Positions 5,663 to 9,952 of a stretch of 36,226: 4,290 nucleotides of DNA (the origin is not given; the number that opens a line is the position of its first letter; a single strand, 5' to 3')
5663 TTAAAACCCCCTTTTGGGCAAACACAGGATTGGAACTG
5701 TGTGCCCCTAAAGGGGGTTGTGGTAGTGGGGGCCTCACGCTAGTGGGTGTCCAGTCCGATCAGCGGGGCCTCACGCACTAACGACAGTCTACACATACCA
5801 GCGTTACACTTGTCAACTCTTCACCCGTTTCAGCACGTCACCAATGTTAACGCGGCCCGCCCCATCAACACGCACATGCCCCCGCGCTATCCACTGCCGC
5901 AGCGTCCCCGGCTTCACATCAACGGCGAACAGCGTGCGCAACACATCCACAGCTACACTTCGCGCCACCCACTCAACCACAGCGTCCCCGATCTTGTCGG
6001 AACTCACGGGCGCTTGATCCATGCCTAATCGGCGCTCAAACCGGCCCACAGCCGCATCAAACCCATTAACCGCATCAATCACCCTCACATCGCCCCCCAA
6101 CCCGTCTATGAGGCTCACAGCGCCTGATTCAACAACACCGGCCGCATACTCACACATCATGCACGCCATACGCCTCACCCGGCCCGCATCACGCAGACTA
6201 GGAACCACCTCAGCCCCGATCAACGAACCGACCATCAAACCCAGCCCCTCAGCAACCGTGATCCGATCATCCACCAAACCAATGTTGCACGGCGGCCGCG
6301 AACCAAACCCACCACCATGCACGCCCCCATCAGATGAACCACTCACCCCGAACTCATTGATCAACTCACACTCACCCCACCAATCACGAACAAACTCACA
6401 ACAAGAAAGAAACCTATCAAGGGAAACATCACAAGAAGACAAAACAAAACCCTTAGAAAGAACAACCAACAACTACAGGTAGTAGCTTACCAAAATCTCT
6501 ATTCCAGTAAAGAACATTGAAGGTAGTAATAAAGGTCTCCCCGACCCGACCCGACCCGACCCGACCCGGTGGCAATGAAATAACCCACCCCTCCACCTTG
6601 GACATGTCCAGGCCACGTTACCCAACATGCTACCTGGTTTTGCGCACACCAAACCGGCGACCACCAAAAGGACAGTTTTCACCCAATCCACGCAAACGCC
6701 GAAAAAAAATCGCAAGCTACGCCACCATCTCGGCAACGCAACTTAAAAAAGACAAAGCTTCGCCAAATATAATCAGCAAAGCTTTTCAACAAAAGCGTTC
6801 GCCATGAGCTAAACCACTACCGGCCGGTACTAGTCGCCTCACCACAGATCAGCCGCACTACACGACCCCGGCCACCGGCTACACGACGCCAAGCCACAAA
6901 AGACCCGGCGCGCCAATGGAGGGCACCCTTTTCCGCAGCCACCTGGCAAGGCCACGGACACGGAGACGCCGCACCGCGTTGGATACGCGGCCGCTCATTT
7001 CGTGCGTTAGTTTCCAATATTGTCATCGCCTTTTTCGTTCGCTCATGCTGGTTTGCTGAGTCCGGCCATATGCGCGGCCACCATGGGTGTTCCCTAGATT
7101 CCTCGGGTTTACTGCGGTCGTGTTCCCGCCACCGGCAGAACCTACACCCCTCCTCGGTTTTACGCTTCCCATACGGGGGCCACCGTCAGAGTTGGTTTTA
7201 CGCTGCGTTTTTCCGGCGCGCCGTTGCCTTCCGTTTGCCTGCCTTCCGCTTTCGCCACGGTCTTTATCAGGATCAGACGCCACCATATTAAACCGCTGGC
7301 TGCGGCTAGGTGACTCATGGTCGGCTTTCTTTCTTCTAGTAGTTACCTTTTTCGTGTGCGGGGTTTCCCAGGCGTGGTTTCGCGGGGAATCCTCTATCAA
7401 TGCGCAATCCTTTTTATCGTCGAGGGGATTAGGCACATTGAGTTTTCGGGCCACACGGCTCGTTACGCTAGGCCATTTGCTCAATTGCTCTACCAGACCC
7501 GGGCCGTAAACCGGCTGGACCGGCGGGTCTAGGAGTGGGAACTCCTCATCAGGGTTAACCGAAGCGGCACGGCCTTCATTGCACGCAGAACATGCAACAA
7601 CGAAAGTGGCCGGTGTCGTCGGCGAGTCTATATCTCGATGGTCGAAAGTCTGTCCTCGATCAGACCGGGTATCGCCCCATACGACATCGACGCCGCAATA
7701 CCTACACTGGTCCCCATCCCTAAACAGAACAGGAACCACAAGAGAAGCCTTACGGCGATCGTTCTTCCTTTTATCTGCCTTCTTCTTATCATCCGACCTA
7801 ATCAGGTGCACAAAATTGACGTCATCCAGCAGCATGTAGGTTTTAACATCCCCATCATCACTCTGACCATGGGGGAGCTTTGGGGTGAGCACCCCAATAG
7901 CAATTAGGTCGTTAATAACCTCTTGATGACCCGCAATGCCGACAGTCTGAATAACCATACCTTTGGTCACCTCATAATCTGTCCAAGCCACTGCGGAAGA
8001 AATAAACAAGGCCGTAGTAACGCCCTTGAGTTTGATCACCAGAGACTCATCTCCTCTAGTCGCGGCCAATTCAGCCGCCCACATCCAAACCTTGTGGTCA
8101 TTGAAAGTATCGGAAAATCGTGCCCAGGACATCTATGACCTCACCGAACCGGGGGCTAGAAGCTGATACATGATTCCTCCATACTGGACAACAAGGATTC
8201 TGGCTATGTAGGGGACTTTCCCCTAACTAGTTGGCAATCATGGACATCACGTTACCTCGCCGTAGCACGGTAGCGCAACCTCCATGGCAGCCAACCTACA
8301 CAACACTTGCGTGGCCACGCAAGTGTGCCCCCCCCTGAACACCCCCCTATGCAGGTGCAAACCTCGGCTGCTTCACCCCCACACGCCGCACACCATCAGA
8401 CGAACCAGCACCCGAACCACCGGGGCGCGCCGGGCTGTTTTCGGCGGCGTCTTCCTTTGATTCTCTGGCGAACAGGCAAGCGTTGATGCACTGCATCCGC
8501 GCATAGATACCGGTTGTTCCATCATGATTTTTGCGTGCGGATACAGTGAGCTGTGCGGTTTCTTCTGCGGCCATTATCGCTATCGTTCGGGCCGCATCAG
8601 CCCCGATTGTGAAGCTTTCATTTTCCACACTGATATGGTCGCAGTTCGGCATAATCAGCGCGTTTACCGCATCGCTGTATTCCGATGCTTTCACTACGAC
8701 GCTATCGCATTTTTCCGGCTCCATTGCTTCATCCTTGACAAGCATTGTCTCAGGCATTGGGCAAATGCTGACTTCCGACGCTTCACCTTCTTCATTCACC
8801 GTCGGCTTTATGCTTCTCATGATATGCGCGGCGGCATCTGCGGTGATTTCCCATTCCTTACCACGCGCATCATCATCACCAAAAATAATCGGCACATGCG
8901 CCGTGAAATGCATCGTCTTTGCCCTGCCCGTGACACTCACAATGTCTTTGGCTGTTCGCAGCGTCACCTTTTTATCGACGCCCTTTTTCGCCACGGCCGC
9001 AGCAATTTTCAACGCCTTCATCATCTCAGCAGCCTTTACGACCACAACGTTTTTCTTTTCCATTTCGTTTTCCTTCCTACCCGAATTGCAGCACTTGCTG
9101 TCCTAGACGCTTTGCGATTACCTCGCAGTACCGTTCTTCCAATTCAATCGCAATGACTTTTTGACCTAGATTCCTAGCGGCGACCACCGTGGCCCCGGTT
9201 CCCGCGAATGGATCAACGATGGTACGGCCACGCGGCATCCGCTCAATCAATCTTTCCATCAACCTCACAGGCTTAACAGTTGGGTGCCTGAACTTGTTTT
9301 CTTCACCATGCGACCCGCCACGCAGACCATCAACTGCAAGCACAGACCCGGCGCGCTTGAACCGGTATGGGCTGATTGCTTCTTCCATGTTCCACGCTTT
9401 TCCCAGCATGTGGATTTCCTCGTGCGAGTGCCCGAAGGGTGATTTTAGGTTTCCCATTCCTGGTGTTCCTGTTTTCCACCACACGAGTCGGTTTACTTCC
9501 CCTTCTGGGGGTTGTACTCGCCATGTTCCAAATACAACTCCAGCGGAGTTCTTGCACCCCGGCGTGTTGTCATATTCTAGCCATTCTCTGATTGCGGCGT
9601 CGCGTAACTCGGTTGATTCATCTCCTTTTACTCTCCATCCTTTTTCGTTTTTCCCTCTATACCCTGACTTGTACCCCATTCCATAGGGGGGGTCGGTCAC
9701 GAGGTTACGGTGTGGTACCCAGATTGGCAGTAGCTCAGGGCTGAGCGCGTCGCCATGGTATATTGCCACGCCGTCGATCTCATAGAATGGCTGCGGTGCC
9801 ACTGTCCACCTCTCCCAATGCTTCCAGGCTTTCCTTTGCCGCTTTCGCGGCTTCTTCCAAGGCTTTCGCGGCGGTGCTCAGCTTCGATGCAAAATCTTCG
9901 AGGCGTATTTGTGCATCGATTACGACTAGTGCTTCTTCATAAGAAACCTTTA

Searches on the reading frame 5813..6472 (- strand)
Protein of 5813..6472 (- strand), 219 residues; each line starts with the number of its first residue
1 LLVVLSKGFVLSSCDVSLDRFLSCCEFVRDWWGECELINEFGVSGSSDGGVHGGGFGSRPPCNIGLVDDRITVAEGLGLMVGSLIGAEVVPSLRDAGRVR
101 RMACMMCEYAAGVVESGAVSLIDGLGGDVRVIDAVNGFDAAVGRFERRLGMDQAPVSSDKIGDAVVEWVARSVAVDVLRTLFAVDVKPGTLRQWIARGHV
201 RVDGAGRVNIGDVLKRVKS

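Call 13: search_protein_families(library=pfam, proteins=[window:5813-6472:-], max_evalue=0.01)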
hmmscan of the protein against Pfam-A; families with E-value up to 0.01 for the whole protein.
window:5813-6472:- (219 aa): 0 families

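Call 28: search_protein_families(library=phrogs, proteins=[window:5813-6472:-], max_evalue=0.01)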
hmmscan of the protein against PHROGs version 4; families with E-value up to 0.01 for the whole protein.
window:5813-6472:- (219 aa): 1 family
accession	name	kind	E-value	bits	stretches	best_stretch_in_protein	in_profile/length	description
phrog_12885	-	unknown function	0.0079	16.7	0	46-207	33-178/203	-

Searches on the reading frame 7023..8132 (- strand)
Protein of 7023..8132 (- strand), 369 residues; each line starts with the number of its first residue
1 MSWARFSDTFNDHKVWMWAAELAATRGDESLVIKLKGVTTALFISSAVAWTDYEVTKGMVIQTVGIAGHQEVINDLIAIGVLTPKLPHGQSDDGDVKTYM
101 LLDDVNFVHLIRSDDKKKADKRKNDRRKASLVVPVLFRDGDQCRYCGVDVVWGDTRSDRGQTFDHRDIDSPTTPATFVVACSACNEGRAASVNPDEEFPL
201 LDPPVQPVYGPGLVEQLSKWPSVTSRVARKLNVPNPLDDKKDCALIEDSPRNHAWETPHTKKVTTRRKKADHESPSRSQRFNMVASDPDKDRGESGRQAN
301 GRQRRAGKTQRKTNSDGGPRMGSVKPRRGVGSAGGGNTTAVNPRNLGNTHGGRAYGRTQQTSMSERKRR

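Call 13: search_protein_families(library=pfam, proteins=[window:7023-8132:-], max_evalue=0.01)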
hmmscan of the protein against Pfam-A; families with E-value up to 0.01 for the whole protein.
window:7023-8132:- (369 aa): 0 families

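Call 28: search_protein_families(library=phrogs, proteins=[window:7023-8132:-], max_evalue=0.01)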
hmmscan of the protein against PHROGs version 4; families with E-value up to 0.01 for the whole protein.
window:7023-8132:- (369 aa): 5 families
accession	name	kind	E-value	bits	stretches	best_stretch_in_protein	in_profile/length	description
phrog_26098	-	unknown function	1.4e-36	127.9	1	1-304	1-289/463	-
phrog_15463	-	DNA, RNA and nucleotide metabolism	9.5e-34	118.2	1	1-334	1-314/435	HNH endonuclease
phrog_16726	-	DNA, RNA and nucleotide metabolism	3.9e-25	90.2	1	1-243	1-198/308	HNH endonuclease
phrog_14314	-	DNA, RNA and nucleotide metabolism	0.0007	21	1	135-196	11-68/252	HNH endonuclease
phrog_5718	-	DNA, RNA and nucleotide metabolism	0.0026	17.8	1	105-201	93-186/394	HNH endonuclease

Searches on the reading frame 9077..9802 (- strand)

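Call 13: search_protein_families(library=pfam, proteins=[window:9077-9802:-], max_evalue=0.01)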
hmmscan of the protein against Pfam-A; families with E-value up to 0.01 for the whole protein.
window:9077-9802:- (241 aa): 3 families
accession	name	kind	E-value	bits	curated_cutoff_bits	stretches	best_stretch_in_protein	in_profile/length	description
PF01555.25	N6_N4_Mtase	-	5.6e-20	72.7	26.7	1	35-230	5-220/221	DNA methylase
PF02086.21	MethyltransfD12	-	5.1e-05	23.6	22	1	181-219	8-48/253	D12 class N6 adenine-specific DNA methyltransferase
PF01170.24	UPF0020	-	0.00047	20.3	22.3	0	191-228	28-65/197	RMKL-like, methyltransferase domain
